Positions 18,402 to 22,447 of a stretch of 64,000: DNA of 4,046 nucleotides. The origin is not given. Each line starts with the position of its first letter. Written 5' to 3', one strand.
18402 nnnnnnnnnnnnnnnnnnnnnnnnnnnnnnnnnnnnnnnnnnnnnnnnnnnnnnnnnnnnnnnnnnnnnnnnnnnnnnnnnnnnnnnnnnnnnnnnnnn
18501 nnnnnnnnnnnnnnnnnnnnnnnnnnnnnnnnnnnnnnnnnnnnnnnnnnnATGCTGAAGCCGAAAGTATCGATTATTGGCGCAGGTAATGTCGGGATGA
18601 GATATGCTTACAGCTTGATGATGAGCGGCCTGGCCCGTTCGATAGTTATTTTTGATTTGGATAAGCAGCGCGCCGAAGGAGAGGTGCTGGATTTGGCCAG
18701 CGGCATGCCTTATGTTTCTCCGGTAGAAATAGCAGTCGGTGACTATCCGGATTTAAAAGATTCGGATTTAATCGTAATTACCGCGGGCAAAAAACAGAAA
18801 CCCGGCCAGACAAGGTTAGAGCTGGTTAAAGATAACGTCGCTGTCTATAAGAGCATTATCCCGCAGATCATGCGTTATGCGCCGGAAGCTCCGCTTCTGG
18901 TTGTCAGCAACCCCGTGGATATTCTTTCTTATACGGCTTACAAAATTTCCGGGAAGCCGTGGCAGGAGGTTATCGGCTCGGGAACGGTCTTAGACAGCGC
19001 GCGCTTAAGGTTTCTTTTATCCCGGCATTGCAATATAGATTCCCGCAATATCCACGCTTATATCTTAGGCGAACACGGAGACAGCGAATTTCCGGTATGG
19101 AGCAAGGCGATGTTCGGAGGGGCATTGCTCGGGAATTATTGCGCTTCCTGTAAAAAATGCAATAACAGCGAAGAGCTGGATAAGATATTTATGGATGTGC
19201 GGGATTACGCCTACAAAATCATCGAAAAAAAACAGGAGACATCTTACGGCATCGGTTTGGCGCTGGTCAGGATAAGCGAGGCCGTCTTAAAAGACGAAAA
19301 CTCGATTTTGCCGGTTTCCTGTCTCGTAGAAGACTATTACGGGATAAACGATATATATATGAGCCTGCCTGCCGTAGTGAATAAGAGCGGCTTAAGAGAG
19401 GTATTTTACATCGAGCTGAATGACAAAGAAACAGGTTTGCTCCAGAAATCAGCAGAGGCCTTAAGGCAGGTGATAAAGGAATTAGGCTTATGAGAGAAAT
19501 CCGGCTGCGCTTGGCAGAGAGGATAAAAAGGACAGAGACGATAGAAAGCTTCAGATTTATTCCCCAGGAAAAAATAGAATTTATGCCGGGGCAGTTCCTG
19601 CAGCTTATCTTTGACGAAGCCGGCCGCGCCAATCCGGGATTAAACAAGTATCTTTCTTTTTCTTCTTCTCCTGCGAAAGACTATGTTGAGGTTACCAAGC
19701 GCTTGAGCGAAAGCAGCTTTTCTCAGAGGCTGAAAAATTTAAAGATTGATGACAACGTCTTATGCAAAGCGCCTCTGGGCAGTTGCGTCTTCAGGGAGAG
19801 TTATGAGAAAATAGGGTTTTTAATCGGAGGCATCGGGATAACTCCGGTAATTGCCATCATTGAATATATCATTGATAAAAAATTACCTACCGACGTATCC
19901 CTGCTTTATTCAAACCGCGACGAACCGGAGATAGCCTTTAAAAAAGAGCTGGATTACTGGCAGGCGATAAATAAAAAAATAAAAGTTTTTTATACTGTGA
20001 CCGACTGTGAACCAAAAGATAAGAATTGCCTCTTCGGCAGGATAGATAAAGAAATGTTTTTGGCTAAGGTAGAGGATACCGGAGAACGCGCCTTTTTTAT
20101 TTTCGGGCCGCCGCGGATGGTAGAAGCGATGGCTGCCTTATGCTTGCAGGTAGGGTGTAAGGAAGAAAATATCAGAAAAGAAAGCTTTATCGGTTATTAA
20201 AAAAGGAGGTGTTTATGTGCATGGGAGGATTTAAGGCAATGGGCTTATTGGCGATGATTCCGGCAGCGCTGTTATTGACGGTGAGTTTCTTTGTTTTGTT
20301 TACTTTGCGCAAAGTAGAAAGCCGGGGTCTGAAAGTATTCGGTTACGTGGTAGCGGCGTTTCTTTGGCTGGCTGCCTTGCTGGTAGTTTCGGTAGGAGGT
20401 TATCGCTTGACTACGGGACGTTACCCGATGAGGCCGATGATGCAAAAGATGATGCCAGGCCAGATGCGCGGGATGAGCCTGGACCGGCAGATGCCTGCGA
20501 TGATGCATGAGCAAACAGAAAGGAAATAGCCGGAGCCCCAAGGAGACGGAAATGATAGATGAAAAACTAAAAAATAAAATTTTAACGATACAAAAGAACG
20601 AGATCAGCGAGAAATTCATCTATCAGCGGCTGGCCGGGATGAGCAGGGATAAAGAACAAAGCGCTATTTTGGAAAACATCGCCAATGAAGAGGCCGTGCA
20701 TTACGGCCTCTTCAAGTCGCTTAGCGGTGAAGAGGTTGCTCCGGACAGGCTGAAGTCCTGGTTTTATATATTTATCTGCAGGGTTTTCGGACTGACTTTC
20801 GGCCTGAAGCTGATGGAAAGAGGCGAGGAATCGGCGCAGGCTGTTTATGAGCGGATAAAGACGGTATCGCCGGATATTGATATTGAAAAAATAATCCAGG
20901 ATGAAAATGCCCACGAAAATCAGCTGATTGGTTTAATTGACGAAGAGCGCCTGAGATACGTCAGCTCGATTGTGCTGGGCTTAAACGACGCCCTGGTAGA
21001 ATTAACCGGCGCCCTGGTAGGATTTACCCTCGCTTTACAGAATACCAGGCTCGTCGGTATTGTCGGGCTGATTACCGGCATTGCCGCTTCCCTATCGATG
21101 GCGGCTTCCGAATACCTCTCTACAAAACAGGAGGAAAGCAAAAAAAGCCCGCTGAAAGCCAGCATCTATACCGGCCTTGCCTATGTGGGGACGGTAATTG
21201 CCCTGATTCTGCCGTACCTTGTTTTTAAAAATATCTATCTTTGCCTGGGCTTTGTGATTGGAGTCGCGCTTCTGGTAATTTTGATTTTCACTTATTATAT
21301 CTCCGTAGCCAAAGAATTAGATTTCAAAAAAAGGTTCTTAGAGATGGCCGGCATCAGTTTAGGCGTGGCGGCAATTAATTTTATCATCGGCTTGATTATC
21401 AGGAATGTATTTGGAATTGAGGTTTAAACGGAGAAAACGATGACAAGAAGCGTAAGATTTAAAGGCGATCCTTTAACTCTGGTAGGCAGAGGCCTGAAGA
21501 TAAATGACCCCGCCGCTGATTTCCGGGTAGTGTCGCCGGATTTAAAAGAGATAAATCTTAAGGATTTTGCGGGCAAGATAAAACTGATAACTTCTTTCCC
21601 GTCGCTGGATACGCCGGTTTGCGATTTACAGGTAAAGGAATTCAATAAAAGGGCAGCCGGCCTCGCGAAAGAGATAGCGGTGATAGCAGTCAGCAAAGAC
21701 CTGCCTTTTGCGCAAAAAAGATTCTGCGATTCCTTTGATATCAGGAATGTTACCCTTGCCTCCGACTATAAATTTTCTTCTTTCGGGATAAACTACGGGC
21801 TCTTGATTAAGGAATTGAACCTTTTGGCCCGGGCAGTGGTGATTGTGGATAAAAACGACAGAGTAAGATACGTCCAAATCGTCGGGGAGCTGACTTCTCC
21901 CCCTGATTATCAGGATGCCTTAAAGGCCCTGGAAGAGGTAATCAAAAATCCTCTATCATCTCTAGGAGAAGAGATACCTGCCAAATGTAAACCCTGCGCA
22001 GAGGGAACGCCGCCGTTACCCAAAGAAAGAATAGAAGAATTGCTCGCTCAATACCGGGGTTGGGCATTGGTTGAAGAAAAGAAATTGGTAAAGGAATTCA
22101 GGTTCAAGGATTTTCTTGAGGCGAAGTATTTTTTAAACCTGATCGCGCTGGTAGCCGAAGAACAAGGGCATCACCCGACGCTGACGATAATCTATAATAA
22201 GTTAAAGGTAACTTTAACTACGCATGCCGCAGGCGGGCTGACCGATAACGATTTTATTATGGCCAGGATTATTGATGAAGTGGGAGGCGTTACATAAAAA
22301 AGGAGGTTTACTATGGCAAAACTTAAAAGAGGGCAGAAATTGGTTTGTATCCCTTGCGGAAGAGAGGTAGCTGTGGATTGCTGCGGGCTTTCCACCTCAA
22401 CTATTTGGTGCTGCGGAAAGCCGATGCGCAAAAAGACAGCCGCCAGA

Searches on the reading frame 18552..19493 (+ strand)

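Call 82: search_protein_families(library=pfam, proteins=[window:18552-19493:+], max_evalue=1e-8)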
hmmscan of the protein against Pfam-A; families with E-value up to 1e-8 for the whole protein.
window:18552-19493:+ (313 aa): 2 families
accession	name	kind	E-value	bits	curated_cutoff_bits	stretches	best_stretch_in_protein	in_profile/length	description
PF00056.29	Ldh_1_N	-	1.8e-41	141.9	27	1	5-142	2-141/141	lactate/malate dehydrogenase, NAD binding domain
PF02866.23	Ldh_1_C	-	1.9e-41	142.4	22.6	1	145-310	1-169/174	lactate/malate dehydrogenase, alpha/beta C-terminal domain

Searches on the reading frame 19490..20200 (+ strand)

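Call 82: search_protein_families(library=pfam, proteins=[window:19490-20200:+], max_evalue=1e-8)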
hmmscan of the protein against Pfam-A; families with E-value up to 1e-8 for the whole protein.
window:19490-20200:+ (236 aa): 1 family
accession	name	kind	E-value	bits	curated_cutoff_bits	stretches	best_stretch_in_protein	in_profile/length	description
PF00175.26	NAD_binding_1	-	7.7e-15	55.9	22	1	111-214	2-107/109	Oxidoreductase NAD-binding domain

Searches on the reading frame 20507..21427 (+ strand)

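Call 82: search_protein_families(library=pfam, proteins=[window:20507-21427:+], max_evalue=1e-8)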
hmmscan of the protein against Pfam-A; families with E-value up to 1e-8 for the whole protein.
window:20507-21427:+ (306 aa): 1 family
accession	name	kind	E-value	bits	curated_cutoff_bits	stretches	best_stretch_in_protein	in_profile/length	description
PF01988.24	VIT1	-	1.7e-14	54.6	28.1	1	153-210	2-60/214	VIT family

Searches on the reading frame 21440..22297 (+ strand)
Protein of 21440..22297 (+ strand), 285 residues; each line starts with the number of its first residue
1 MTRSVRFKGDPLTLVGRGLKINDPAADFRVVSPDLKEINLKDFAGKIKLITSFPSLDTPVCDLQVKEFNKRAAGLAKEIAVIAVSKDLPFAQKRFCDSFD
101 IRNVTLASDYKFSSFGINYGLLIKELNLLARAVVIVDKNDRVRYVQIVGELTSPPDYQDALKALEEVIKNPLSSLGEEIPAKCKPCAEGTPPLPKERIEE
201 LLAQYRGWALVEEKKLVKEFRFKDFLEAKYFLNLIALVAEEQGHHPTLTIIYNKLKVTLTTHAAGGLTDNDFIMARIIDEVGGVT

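Call 82: search_protein_families(library=pfam, proteins=[window:21440-22297:+], max_evalue=1e-8)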
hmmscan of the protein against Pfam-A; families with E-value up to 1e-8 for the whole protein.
window:21440-22297:+ (285 aa): 3 families
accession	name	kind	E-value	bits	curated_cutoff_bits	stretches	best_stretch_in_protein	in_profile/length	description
PF01329.24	Pterin_4a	-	1e-29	102.9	26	1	192-281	2-91/91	Pterin 4 alpha carbinolamine dehydratase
PF08534.16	Redoxin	-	2.4e-21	76.5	26.6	1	22-161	3-148/148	Redoxin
PF00578.27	AhpC-TSA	-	1.1e-17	64.5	26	1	21-145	1-124/124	AhpC/TSA family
